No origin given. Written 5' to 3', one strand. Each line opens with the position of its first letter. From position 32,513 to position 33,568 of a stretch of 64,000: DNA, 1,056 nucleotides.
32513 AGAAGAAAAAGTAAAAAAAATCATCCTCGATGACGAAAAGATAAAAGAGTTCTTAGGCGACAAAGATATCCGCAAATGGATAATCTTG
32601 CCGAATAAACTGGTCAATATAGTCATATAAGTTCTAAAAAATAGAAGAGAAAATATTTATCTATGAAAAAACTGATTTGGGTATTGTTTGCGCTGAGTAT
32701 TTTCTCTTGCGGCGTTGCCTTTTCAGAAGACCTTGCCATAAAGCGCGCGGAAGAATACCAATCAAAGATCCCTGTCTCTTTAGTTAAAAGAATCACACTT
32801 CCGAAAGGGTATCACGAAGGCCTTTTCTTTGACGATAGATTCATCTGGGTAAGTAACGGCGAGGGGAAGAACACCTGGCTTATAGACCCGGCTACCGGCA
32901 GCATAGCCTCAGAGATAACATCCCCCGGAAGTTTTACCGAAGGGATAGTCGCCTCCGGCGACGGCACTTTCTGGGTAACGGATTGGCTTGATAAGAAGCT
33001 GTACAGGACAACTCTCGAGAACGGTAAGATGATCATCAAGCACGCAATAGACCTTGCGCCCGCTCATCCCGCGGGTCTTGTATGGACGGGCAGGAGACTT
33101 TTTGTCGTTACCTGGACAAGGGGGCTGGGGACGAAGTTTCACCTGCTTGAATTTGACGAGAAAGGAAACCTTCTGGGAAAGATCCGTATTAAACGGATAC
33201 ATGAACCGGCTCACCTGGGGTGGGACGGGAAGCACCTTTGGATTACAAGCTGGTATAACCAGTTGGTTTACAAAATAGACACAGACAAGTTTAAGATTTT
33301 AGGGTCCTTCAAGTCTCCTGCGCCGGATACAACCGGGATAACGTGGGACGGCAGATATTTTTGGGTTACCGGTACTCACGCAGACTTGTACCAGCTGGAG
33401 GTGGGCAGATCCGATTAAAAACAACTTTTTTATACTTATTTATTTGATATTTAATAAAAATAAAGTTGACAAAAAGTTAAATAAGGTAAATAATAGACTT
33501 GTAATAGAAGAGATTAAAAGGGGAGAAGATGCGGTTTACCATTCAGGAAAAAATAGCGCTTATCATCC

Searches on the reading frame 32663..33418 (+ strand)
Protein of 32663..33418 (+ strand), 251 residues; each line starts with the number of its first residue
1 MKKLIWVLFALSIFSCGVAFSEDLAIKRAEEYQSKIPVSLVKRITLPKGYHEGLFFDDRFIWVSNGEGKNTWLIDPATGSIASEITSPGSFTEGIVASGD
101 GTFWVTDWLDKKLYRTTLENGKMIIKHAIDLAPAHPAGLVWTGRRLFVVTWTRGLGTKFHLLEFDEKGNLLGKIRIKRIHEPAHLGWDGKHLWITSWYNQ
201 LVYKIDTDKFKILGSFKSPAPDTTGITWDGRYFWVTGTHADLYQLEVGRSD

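Call 3: search_protein_families(library=ncbifam, proteins=[window:32663-33418:+], max_evalue=0.01)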
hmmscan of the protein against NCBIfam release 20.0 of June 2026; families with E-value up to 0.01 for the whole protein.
window:32663-33418:+ (251 aa): 1 family
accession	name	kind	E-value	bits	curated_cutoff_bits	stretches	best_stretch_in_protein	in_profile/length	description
NF000022.1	stregra_B_VgbA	exception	0.00064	18.9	600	1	35-149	177-282/299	streptogramin B lyase Vgb(A)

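Call 4: search_protein_families(library=pfam, proteins=[window:32663-33418:+], max_evalue=0.01)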
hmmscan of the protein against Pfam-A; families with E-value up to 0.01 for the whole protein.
window:32663-33418:+ (251 aa): 3 families
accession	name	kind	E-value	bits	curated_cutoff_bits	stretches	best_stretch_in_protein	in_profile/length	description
PF05096.18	Glu_cyclase_2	-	1.2e-07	31.9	22.3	1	32-113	21-105/249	Glutamine cyclotransferase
PF21959.2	DUF6923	-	0.00021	21.6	27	1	48-142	87-182/234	Repeat of unknown function (DUF6923)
PF03413.25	PepSY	-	0.0041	17.9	24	0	21-81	3-56/60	Peptidase propeptide and YPEB domain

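Call 70: search_protein_families(library=pfam, proteins=[window:32663-33418:+], max_evalue=0.01)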
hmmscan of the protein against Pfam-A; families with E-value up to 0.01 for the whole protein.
window:32663-33418:+ (251 aa): 3 families
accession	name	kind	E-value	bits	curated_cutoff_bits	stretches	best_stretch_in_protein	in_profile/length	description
PF05096.18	Glu_cyclase_2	-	1.2e-07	31.9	22.3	1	32-113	21-105/249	Glutamine cyclotransferase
PF21959.2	DUF6923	-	0.00021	21.6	27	1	48-142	87-182/234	Repeat of unknown function (DUF6923)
PF03413.25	PepSY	-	0.0041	17.9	24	0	21-81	3-56/60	Peptidase propeptide and YPEB domain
